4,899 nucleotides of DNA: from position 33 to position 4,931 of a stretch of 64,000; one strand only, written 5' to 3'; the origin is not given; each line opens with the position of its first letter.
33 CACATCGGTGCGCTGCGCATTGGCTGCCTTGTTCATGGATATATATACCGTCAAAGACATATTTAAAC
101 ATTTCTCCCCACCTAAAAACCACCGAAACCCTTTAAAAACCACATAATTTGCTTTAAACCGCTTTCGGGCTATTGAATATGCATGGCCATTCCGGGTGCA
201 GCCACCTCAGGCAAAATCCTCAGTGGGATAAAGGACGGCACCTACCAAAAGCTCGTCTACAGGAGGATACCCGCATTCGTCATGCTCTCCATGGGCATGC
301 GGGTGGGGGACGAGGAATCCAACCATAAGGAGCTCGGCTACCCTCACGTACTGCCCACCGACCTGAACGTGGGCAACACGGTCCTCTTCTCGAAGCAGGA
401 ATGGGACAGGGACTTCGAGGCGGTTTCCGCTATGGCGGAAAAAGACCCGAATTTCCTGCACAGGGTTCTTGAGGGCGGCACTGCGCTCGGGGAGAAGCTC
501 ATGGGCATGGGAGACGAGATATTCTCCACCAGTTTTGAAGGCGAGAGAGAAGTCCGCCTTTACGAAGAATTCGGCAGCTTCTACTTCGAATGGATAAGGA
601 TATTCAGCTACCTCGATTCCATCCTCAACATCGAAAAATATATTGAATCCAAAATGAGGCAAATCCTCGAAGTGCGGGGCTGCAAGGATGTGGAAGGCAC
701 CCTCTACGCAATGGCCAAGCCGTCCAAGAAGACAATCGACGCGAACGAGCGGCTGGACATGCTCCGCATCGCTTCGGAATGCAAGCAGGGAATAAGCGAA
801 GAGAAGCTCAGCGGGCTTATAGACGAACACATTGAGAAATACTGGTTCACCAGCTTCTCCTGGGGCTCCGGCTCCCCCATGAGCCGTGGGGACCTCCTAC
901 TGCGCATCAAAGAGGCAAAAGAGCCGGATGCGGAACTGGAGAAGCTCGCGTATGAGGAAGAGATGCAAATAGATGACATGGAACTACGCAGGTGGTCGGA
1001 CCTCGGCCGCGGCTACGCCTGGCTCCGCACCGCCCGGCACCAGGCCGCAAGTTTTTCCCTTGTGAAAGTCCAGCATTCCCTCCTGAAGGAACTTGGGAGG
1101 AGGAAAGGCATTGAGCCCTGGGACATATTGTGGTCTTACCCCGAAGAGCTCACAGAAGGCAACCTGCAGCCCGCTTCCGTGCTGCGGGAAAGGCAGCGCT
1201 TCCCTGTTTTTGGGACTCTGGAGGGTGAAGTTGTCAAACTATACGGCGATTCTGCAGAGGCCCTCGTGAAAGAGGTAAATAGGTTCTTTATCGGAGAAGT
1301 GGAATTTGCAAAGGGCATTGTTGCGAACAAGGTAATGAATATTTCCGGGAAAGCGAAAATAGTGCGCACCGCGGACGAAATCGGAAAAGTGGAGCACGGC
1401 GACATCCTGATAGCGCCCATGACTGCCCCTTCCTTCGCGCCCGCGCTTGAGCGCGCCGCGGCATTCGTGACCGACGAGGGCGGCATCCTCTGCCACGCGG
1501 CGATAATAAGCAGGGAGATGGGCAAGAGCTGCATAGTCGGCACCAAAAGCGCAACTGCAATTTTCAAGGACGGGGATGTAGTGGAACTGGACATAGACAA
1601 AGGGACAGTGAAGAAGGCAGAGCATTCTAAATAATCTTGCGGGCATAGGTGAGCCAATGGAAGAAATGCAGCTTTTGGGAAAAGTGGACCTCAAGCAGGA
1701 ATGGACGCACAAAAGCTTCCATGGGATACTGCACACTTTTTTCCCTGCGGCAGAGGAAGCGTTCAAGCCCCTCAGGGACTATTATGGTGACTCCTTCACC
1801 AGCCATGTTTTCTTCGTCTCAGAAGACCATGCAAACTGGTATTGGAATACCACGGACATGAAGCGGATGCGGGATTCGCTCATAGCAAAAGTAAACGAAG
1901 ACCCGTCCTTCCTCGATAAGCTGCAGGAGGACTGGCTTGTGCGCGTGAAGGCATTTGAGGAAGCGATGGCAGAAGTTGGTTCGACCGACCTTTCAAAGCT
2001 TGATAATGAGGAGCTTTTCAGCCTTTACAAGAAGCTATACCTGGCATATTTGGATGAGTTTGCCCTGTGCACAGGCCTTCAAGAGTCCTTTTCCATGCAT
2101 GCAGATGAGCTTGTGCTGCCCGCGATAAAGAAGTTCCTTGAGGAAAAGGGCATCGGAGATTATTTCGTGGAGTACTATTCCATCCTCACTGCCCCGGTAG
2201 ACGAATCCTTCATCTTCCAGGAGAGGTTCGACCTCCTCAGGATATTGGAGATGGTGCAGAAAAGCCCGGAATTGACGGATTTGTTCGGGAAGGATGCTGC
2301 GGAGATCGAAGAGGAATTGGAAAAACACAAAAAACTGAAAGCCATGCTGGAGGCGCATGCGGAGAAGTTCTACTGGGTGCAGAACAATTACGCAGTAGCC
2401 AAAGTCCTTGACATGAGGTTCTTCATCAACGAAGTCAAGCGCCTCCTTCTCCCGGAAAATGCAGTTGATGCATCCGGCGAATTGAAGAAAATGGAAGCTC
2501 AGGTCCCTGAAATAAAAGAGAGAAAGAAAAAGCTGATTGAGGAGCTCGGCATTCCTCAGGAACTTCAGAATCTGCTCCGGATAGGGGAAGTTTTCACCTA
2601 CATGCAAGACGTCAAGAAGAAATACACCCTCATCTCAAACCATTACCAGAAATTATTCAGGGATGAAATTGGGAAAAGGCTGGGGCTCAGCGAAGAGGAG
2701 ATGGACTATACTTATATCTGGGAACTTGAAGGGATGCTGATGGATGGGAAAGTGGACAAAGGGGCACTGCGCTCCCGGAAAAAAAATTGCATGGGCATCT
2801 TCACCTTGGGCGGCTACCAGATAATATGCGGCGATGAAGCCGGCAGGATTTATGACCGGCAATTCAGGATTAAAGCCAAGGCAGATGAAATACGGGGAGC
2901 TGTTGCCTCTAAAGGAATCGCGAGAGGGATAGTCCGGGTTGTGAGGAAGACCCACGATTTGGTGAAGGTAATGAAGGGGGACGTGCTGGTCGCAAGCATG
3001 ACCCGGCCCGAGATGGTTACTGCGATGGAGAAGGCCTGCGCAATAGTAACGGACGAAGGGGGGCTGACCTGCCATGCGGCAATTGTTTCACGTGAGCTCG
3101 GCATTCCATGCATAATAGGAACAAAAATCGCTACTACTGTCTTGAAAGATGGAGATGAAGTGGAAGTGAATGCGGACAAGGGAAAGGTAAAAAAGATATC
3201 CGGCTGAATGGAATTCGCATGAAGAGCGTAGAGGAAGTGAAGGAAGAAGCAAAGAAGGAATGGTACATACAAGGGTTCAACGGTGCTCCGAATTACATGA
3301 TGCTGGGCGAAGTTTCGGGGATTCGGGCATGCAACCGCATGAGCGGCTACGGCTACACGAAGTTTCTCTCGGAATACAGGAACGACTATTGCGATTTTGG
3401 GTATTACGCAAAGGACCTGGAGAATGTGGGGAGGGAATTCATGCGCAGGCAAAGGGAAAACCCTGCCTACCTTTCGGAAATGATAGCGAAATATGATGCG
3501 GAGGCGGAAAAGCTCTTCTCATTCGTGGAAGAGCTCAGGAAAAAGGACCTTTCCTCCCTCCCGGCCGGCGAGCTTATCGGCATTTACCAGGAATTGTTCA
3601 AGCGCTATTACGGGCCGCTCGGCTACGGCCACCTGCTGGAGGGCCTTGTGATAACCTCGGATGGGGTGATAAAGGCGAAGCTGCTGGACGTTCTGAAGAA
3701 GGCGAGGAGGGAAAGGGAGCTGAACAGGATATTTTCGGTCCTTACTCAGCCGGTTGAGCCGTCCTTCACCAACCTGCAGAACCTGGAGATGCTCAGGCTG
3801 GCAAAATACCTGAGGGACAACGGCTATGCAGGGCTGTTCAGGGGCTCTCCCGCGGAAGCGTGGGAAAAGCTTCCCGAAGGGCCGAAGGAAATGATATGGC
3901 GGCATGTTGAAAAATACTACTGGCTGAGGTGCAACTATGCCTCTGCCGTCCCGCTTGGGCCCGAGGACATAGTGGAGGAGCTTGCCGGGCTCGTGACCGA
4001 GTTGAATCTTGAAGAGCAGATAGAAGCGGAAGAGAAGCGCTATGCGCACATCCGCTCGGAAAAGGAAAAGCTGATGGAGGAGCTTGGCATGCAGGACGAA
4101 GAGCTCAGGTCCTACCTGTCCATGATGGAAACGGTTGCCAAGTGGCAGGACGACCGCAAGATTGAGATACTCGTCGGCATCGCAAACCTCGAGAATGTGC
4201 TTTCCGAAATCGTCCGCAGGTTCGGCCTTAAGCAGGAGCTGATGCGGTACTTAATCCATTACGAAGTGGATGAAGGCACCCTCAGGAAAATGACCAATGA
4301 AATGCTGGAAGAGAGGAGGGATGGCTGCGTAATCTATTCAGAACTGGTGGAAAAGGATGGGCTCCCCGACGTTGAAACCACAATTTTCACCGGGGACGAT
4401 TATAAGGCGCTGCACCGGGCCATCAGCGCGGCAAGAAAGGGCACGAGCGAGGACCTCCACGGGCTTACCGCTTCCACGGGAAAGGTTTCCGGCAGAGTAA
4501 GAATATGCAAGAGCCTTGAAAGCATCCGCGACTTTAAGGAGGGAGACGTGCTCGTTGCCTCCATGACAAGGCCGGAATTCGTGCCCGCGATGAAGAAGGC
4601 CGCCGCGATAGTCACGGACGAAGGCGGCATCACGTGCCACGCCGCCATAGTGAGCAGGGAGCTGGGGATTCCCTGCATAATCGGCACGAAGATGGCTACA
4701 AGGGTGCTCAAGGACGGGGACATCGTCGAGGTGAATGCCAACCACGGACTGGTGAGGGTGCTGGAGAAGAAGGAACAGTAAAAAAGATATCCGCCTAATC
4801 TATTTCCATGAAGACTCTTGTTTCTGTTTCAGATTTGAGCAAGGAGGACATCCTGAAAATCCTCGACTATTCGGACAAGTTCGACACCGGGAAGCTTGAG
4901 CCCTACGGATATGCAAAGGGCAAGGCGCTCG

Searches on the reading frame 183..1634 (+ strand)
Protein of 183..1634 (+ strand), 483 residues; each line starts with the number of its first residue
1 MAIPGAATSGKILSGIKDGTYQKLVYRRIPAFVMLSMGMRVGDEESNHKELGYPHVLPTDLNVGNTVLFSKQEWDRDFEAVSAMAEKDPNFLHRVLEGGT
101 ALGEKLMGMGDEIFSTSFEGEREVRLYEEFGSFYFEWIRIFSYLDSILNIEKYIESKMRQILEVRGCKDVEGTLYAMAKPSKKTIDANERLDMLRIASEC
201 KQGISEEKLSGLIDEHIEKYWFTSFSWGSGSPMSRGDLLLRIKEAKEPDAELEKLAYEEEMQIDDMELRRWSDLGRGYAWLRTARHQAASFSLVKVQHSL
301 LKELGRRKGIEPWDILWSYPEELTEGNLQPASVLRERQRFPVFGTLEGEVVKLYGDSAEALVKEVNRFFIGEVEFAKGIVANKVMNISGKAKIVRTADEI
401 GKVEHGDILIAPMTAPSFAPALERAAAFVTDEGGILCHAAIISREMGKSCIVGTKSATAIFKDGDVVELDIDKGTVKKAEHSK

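Call 61: search_protein_families(library=pfam, proteins=[window:183-1634:+], max_evalue=0.001)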
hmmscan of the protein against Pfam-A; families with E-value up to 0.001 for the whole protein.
window:183-1634:+ (483 aa): 1 family
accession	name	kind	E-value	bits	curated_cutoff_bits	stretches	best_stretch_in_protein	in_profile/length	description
PF00391.29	PEP-utilizers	-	1e-22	79.9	23.1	1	404-474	2-72/72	PEP-utilising enzyme, mobile domain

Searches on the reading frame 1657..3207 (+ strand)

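Call 61: search_protein_families(library=pfam, proteins=[window:1657-3207:+], max_evalue=0.001)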
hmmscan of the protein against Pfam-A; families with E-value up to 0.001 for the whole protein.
window:1657-3207:+ (516 aa): 1 family
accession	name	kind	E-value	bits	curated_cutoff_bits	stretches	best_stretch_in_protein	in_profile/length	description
PF00391.29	PEP-utilizers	-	2.7e-25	88.2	23.1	1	440-509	3-72/72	PEP-utilising enzyme, mobile domain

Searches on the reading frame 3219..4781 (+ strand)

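Call 61: search_protein_families(library=pfam, proteins=[window:3219-4781:+], max_evalue=0.001)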
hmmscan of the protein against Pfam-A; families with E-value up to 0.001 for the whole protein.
window:3219-4781:+ (520 aa): 1 family
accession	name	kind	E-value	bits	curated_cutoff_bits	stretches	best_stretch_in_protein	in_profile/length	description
PF00391.29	PEP-utilizers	-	1.9e-27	95.1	23.1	1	439-510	1-72/72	PEP-utilising enzyme, mobile domain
